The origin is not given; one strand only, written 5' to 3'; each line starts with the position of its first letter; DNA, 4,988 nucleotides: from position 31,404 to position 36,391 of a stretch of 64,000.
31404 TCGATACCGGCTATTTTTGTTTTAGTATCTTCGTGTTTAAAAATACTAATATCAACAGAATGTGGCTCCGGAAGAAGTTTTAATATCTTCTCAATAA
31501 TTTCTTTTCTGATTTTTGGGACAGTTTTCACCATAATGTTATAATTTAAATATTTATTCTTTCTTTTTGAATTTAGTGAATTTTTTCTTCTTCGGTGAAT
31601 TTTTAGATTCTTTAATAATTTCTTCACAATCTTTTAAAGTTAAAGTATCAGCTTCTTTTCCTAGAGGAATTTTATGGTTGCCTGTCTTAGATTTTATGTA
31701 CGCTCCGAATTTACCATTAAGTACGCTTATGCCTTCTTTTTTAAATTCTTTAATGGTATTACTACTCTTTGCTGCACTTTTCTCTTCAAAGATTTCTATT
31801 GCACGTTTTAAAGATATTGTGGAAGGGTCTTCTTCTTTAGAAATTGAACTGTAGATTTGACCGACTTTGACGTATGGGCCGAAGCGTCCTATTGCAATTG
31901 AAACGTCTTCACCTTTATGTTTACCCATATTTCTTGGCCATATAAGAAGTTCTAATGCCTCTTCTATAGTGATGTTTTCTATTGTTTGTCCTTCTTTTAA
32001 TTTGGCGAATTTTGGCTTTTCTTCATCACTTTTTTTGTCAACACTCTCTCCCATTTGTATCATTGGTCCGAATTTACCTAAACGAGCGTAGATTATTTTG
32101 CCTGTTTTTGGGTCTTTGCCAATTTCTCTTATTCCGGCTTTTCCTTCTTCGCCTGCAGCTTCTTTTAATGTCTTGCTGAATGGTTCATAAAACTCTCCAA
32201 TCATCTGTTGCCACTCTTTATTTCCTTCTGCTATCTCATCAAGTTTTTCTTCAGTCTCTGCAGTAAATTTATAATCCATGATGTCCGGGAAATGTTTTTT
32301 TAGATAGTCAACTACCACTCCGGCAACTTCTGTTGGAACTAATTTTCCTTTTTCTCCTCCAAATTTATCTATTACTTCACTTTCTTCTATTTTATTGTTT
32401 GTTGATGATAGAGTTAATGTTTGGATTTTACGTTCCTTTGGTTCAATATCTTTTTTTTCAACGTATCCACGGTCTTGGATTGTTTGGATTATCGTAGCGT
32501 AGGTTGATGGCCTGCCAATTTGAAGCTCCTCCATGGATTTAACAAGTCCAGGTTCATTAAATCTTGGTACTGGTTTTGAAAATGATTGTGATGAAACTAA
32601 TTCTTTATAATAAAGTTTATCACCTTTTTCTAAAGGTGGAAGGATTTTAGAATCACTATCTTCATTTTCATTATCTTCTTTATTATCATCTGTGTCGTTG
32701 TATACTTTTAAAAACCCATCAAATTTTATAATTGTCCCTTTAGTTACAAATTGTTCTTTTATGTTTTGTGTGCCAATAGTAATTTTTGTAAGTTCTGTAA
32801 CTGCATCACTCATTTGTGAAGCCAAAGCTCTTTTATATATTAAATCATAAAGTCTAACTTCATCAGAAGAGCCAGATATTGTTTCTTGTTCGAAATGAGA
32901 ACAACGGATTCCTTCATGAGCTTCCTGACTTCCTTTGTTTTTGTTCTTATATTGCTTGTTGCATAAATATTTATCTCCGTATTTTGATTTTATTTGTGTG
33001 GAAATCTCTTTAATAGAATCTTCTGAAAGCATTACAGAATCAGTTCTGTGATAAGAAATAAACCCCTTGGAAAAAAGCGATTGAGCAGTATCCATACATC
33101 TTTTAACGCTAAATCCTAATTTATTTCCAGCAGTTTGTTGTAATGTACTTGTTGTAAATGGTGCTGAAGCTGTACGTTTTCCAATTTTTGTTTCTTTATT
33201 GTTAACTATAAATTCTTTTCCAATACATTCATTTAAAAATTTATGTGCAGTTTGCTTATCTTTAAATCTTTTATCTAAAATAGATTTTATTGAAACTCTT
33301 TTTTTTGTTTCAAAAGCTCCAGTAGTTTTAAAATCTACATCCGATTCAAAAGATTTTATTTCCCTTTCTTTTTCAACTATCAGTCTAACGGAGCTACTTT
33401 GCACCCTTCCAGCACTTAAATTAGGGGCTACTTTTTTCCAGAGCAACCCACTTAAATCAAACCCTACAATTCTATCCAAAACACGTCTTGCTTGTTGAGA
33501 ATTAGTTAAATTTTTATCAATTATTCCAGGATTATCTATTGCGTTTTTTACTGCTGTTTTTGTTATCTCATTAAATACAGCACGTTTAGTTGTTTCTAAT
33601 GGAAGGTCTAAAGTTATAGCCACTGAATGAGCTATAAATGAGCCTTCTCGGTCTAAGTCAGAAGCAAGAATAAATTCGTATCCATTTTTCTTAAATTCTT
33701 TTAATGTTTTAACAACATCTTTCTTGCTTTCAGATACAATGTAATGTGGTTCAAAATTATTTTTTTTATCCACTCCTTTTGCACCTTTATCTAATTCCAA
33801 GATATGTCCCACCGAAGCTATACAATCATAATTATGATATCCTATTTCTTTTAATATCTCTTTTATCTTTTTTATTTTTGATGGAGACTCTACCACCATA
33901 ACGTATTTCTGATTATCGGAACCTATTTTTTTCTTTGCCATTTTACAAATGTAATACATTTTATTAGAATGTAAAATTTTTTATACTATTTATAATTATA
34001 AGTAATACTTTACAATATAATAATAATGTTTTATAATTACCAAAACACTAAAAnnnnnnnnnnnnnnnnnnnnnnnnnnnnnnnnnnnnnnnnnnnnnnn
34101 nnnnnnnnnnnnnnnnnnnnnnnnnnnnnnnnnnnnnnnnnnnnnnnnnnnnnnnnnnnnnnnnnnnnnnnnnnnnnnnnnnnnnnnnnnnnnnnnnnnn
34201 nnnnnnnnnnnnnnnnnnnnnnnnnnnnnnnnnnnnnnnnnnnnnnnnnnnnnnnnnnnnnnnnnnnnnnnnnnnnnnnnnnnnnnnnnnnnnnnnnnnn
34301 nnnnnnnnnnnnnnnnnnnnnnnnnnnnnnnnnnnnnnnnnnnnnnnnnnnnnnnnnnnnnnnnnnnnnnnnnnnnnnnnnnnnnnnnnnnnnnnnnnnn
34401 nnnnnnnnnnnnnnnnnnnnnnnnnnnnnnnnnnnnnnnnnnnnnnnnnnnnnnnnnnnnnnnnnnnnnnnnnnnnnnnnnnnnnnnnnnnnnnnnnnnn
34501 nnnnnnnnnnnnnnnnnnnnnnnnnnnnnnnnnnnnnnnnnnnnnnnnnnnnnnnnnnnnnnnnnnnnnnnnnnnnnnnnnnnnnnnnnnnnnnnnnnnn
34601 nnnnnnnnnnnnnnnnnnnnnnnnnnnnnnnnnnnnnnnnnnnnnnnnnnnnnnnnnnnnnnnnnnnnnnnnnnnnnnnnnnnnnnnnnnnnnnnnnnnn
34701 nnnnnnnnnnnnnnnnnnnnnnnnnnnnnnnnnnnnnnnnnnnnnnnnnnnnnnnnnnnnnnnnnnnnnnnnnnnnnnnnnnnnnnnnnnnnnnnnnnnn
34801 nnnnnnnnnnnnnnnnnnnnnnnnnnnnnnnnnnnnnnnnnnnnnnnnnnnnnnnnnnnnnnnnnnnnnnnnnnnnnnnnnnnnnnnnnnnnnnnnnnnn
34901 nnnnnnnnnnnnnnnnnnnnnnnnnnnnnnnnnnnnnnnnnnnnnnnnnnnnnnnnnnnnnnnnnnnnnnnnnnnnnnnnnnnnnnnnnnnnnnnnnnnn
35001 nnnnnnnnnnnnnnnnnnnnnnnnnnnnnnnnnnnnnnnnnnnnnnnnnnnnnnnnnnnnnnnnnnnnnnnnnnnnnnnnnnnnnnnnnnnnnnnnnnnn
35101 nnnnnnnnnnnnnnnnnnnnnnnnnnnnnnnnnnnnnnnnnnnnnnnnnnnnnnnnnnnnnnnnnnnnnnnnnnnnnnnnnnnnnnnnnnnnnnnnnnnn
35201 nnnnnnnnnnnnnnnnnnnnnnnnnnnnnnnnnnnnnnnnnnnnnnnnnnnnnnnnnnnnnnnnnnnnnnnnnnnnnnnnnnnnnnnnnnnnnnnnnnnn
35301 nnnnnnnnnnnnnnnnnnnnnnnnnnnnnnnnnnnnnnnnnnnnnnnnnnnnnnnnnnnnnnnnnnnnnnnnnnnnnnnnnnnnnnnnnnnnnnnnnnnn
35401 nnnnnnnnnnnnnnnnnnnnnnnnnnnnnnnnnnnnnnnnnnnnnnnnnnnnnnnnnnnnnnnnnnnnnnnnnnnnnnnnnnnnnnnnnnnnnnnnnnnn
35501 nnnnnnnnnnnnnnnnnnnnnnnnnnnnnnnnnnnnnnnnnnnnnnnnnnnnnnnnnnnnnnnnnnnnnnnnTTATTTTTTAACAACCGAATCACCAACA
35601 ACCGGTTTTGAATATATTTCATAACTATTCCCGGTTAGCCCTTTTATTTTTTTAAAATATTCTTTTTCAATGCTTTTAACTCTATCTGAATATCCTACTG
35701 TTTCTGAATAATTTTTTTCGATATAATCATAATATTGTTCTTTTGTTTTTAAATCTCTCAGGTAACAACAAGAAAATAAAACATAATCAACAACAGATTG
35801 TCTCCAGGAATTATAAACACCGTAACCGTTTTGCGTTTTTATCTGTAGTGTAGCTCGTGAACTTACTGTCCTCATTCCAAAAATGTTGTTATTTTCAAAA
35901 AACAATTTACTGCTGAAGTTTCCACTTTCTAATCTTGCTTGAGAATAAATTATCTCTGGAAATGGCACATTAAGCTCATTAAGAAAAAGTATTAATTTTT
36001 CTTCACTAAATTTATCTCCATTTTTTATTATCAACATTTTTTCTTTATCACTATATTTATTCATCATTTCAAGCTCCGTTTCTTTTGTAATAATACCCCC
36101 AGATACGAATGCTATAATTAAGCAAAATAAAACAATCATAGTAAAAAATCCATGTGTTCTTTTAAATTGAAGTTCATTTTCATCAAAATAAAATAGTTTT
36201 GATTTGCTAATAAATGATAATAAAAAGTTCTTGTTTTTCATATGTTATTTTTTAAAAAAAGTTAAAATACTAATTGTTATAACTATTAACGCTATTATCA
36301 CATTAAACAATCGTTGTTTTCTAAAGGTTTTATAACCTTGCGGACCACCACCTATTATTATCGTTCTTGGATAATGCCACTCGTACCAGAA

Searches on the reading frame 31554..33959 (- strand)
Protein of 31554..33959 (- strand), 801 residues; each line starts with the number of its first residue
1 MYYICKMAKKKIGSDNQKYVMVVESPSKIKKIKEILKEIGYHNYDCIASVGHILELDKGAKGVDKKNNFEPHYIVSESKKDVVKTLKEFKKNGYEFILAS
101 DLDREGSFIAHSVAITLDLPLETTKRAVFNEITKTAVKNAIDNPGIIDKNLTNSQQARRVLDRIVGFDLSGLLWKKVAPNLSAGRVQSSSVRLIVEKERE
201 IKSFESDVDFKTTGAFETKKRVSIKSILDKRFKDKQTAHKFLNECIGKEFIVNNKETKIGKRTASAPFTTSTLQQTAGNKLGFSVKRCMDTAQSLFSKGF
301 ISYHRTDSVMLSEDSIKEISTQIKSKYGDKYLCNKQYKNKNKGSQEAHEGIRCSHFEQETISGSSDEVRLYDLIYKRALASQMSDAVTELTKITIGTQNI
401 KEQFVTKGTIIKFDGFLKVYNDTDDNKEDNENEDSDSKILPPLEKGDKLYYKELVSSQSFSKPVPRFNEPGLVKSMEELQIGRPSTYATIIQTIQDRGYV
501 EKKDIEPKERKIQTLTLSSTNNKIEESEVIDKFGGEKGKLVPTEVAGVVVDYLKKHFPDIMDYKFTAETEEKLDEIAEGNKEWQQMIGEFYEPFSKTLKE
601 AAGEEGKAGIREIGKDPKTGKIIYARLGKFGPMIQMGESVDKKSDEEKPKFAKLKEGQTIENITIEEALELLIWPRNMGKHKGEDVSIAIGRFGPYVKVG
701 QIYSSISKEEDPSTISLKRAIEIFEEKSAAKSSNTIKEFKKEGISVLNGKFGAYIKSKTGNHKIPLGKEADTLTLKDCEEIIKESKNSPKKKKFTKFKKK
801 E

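Call 31: search_protein_families(library=phrogs, proteins=[window:31554-33959:-], max_evalue=0.001)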
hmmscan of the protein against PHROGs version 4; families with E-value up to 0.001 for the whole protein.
window:31554-33959:- (801 aa): 1 family
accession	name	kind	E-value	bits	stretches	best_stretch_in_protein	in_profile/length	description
phrog_13226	-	unknown function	7e-133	445.7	2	20-503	4-543/726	-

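Call 37: find_related_loci(query=window:31554-33959:-, collection=viral_contigs, flank=6000)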
Query window:31554-33959:- (801 aa) in viral_contigs; peptide patterns used: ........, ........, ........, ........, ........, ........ (x = any residue, [..] = any of these).
1 stretches matched a pattern, but none encodes a relative of the query by tblastn (E <= 1e-3).

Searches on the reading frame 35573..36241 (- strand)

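Call 31: search_protein_families(library=phrogs, proteins=[window:35573-36241:-], max_evalue=0.001)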
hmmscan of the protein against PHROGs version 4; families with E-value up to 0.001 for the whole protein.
window:35573-36241:- (222 aa): 3 families
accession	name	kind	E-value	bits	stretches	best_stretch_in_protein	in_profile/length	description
phrog_21890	-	lysis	5.3e-13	50.4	1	96-192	29-126/186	endolysin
phrog_12727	-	lysis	0.00042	20.7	0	94-156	24-99/393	endolysin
phrog_18032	-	lysis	0.00052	20.8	0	96-157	27-101/248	endolysin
